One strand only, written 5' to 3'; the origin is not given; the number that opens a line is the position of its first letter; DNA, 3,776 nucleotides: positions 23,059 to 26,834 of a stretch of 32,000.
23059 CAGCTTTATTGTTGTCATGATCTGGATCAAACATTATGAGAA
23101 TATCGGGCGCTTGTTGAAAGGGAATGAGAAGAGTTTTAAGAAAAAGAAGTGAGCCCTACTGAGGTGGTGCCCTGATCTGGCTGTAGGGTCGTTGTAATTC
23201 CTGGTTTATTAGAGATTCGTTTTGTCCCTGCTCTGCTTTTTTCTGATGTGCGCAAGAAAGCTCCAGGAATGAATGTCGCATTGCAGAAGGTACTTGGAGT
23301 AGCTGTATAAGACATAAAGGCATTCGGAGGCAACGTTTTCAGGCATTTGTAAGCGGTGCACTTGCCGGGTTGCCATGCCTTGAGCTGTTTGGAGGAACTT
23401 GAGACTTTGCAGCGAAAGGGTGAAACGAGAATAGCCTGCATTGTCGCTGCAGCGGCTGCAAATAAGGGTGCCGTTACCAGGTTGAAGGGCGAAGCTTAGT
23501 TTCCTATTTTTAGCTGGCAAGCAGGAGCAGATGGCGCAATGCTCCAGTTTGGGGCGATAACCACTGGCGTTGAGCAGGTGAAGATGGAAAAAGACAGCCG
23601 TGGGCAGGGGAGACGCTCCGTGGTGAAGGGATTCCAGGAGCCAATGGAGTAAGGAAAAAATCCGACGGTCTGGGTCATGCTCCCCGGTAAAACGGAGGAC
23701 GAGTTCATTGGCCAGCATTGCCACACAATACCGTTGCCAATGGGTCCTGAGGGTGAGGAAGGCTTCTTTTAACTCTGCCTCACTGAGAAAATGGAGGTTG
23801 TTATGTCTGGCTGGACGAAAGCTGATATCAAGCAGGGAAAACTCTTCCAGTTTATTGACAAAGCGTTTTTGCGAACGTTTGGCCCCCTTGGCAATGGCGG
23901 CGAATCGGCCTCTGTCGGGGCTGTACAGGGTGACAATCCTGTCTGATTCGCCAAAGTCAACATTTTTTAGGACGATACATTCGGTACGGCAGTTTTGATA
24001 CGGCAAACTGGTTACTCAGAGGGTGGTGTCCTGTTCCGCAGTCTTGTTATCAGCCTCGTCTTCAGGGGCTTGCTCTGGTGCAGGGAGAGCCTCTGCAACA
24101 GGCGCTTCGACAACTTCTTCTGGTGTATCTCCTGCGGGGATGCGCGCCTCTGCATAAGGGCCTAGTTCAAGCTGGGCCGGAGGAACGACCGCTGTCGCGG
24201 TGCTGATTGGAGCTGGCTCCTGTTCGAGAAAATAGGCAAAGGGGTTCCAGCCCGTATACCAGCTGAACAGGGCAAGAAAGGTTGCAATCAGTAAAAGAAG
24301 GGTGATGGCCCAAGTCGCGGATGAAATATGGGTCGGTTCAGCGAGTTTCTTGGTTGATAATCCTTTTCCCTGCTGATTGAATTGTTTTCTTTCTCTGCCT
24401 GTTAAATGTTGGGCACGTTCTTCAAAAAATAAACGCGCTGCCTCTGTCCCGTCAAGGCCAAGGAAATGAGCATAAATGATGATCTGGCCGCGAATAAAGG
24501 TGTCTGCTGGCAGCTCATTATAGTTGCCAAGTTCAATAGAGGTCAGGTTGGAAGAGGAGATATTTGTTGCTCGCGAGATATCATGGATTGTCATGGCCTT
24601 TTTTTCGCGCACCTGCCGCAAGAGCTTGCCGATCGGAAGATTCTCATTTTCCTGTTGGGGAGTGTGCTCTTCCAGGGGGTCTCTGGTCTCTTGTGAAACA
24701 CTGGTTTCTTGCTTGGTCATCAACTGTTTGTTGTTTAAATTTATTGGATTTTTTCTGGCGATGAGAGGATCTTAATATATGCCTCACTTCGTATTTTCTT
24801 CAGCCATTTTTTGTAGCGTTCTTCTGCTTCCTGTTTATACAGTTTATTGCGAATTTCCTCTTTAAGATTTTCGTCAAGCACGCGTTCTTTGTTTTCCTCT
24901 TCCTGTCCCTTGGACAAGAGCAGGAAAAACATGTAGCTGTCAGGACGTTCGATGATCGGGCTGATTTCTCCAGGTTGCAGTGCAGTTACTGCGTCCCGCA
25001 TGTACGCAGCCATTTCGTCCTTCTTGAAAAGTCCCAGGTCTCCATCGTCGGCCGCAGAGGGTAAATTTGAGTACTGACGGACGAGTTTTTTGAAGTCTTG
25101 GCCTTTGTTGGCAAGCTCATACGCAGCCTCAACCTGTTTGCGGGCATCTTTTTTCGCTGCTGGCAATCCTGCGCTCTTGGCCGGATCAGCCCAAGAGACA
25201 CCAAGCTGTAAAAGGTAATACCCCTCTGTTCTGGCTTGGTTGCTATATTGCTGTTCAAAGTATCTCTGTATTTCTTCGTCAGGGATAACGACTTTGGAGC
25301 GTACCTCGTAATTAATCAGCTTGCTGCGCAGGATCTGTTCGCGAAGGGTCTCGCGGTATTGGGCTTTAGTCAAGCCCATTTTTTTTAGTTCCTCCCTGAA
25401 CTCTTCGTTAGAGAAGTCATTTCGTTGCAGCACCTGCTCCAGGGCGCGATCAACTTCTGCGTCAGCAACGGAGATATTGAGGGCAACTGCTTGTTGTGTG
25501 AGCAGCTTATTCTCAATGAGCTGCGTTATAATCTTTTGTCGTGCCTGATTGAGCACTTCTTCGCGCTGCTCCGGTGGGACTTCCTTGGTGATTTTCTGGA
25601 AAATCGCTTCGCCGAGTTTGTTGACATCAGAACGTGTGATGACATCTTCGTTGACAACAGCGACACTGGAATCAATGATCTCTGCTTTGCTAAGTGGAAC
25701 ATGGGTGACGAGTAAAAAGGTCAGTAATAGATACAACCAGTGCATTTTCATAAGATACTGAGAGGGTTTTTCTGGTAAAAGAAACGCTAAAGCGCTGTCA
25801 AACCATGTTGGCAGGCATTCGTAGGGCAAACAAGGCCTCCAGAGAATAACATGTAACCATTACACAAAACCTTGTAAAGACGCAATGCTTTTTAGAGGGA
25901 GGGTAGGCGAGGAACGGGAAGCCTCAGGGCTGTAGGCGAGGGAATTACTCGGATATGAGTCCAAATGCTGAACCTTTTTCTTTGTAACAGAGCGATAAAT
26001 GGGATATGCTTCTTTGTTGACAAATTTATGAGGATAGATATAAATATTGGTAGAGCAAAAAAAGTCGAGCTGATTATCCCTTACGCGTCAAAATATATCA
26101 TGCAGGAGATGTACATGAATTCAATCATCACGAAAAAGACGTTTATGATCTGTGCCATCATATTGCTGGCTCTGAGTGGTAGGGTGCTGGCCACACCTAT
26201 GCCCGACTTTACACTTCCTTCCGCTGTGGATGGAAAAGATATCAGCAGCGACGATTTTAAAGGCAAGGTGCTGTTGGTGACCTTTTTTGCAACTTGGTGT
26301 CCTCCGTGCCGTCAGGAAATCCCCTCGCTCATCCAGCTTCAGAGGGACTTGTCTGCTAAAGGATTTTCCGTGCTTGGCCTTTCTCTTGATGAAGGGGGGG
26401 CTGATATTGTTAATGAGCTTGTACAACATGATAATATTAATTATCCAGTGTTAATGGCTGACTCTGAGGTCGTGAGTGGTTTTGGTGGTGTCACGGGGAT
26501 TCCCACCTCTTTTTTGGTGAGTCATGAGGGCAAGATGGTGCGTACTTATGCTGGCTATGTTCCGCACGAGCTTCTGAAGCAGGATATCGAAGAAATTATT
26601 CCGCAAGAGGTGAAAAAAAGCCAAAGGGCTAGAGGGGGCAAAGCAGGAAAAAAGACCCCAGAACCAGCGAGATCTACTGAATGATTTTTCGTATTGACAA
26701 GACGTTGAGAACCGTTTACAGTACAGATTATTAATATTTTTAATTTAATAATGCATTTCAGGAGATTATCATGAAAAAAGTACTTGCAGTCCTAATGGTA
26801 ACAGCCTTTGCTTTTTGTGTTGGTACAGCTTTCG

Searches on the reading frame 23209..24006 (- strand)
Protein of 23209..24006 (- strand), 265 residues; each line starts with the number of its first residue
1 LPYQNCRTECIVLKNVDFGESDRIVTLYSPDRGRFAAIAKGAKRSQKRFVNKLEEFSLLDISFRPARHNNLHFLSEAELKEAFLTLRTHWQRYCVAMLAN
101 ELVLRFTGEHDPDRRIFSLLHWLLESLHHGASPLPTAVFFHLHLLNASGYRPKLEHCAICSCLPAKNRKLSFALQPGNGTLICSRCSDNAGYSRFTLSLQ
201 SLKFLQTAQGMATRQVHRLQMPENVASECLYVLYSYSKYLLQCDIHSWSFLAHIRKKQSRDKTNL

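Call 87: search_protein_families(library=pfam, proteins=[window:23209-24006:-], max_evalue=0.0001)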
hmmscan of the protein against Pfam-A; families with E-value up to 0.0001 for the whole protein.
window:23209-24006:- (265 aa): 2 families
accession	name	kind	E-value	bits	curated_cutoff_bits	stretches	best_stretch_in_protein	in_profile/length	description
PF11967.14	RecO_N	-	1.3e-21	76.8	27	1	5-83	3-80/80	Recombination protein O N terminal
PF02565.21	RecO_C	-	3.5e-21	76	22.1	1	88-247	2-155/157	Recombination protein O C terminal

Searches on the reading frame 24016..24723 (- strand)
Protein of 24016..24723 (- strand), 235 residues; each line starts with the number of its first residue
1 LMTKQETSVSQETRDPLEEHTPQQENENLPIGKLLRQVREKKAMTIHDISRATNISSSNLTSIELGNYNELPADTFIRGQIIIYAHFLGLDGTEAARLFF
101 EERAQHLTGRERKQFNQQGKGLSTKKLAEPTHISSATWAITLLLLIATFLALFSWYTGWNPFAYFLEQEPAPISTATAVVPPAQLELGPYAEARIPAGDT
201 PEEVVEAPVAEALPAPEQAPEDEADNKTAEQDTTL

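Call 87: search_protein_families(library=pfam, proteins=[window:24016-24723:-], max_evalue=0.0001)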
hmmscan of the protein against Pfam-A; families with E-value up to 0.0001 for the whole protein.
window:24016-24723:- (235 aa): 3 families
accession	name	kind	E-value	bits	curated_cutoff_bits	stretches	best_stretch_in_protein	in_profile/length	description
PF13413.12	HTH_25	-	3.4e-19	68.9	24.6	1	34-94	1-61/62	Helix-turn-helix domain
PF12844.13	HTH_19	-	4.6e-11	42.9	30.2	1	32-92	1-55/64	Helix-turn-helix domain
PF13560.12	HTH_31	-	2e-06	28.4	27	0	32-98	3-64/64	Helix-turn-helix domain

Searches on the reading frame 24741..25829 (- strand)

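Call 87: search_protein_families(library=pfam, proteins=[window:24741-25829:-], max_evalue=0.0001)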
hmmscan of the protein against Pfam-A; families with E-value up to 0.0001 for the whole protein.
window:24741-25829:- (362 aa): 6 families
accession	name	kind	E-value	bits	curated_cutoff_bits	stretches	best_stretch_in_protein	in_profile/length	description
PF13624.11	SurA_N_3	-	9.5e-20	71.5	27.2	1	28-171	15-161/162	SurA-like N-terminal domain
PF09312.16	SurA_N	-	2.6e-17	63.5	30.8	1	52-171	1-117/118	SurA N-terminal domain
PF00639.27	Rotamase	-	6e-13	50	21.7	1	224-299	13-90/97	PPIC-type PPIASE domain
PF13616.12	Rotamase_3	-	1.6e-09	38.8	22.5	1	225-295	32-103/116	PPIC-type PPIASE domain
PF13623.11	SurA_N_2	-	1.9e-09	38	28.5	1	34-140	19-130/145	SurA-like N-terminal domain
PF13145.12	Rotamase_2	-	7.4e-07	30.4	27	1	182-306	1-107/121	PPIC-type PPIASE domain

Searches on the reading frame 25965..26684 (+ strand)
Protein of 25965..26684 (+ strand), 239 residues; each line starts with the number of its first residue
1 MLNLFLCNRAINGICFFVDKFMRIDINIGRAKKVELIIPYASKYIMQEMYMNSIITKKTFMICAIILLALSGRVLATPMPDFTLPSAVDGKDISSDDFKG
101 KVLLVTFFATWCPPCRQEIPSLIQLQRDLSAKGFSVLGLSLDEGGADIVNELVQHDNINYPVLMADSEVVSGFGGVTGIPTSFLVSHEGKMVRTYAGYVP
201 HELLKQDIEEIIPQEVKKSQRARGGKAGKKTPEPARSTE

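Call 11: search_protein_families(library=padloc, proteins=[window:25965-26684:+], max_evalue=0.001)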
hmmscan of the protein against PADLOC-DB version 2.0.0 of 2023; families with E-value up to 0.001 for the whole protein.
window:25965-26684:+ (239 aa): 0 families

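Call 87: search_protein_families(library=pfam, proteins=[window:25965-26684:+], max_evalue=0.0001)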
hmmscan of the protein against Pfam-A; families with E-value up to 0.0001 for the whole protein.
window:25965-26684:+ (239 aa): 5 families
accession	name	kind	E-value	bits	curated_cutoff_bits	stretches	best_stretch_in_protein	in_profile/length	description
PF08534.16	Redoxin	-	7.4e-21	74.9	26.6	1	77-206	4-142/148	Redoxin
PF00578.27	AhpC-TSA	-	1.2e-20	74.2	26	1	77-192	3-122/124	AhpC/TSA family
PF13905.12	Thioredoxin_8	-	7.6e-10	39.4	27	1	100-190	1-93/94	Thioredoxin-like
PF00085.26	Thioredoxin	-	2.1e-07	31.3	23.5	1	101-147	19-50/103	Thioredoxin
PF13098.12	Thioredoxin_2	-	8.5e-05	23.3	27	0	99-205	4-101/104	Thioredoxin-like domain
